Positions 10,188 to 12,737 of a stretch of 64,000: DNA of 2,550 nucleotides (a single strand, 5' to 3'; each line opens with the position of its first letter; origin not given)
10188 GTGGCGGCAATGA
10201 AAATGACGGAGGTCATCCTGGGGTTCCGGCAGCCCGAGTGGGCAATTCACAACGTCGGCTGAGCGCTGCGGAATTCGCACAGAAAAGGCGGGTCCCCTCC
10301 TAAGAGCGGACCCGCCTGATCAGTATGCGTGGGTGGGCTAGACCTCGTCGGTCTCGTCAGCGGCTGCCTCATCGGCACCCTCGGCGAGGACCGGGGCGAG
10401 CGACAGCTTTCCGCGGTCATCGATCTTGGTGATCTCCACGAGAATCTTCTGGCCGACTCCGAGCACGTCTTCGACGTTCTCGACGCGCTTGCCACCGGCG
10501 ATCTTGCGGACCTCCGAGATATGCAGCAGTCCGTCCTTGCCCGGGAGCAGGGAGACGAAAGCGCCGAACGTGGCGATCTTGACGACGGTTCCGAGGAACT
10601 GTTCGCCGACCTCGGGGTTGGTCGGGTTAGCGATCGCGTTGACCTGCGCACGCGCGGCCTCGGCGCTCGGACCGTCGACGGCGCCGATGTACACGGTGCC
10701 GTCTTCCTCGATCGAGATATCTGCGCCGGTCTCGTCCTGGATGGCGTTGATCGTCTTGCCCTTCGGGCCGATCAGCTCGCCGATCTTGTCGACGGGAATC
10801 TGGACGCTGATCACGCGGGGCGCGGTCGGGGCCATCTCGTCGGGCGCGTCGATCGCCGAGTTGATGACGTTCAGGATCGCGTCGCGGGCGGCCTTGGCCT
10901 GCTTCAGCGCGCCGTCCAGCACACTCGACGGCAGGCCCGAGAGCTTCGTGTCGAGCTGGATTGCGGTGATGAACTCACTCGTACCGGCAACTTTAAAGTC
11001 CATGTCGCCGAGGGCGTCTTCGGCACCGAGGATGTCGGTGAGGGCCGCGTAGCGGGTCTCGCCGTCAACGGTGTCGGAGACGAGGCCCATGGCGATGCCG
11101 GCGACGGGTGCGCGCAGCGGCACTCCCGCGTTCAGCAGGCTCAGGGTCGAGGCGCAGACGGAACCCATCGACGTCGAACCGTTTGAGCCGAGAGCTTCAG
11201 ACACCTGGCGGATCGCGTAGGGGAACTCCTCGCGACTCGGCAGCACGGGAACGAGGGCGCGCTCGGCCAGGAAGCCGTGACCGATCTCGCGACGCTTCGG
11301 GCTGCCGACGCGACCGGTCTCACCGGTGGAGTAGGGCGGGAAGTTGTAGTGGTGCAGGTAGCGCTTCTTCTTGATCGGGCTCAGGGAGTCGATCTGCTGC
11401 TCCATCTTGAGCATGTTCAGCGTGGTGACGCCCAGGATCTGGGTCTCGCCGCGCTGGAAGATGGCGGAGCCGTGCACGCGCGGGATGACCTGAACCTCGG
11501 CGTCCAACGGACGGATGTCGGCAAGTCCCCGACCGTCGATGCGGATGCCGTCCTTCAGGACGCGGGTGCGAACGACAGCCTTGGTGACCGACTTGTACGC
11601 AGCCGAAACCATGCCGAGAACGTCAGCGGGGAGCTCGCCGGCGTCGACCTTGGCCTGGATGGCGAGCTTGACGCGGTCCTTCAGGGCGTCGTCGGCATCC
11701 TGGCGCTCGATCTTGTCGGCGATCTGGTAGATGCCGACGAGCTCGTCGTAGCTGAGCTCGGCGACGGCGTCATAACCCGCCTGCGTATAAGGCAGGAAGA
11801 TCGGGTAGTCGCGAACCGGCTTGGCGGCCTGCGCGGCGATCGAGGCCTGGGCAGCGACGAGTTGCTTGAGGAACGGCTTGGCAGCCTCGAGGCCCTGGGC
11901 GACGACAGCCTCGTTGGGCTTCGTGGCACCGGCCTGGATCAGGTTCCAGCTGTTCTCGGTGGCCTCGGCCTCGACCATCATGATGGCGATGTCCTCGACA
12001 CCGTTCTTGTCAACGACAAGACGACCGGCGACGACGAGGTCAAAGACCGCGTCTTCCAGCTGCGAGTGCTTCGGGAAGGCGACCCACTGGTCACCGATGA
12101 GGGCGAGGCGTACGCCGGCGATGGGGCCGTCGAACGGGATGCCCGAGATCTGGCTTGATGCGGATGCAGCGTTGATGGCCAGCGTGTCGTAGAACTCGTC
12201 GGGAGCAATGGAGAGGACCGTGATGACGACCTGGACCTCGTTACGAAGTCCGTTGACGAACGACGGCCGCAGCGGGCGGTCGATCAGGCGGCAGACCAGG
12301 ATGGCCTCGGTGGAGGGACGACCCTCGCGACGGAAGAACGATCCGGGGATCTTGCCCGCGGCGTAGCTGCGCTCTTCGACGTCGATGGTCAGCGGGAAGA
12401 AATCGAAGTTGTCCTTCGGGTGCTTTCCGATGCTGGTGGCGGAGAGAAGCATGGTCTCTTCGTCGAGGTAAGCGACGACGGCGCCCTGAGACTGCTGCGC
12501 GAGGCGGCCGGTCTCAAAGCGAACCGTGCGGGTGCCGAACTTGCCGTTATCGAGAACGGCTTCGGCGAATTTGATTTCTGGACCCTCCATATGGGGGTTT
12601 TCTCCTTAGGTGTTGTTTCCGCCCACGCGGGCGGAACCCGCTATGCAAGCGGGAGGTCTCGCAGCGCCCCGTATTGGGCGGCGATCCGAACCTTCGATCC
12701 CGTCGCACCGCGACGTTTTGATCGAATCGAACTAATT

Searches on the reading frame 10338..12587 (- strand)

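Call 62: search_protein_families(library=pfam, proteins=[window:10338-12587:-], max_evalue=0.00001)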
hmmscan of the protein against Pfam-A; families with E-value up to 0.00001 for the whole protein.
window:10338-12587:- (749 aa): 5 families
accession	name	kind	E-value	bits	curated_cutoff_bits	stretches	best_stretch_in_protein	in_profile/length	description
PF01138.27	RNase_PH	-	1.1e-42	146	25.5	2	20-151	3-130/130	3' exoribonuclease family, domain 1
PF00575.29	S1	-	5.4e-13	49.6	22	1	658-730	2-71/74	S1 RNA binding domain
PF03726.19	PNPase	-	3.1e-12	47.2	24.6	1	273-353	4-80/81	Polyribonucleotide nucleotidyltransferase, RNA binding domain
PF00013.35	KH_1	-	8.1e-12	45.2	21.5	1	593-649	2-64/66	KH domain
PF03725.20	RNase_PH_C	-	1.7e-09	37.9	20.8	0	494-566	2-66/67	3' exoribonuclease family, domain 2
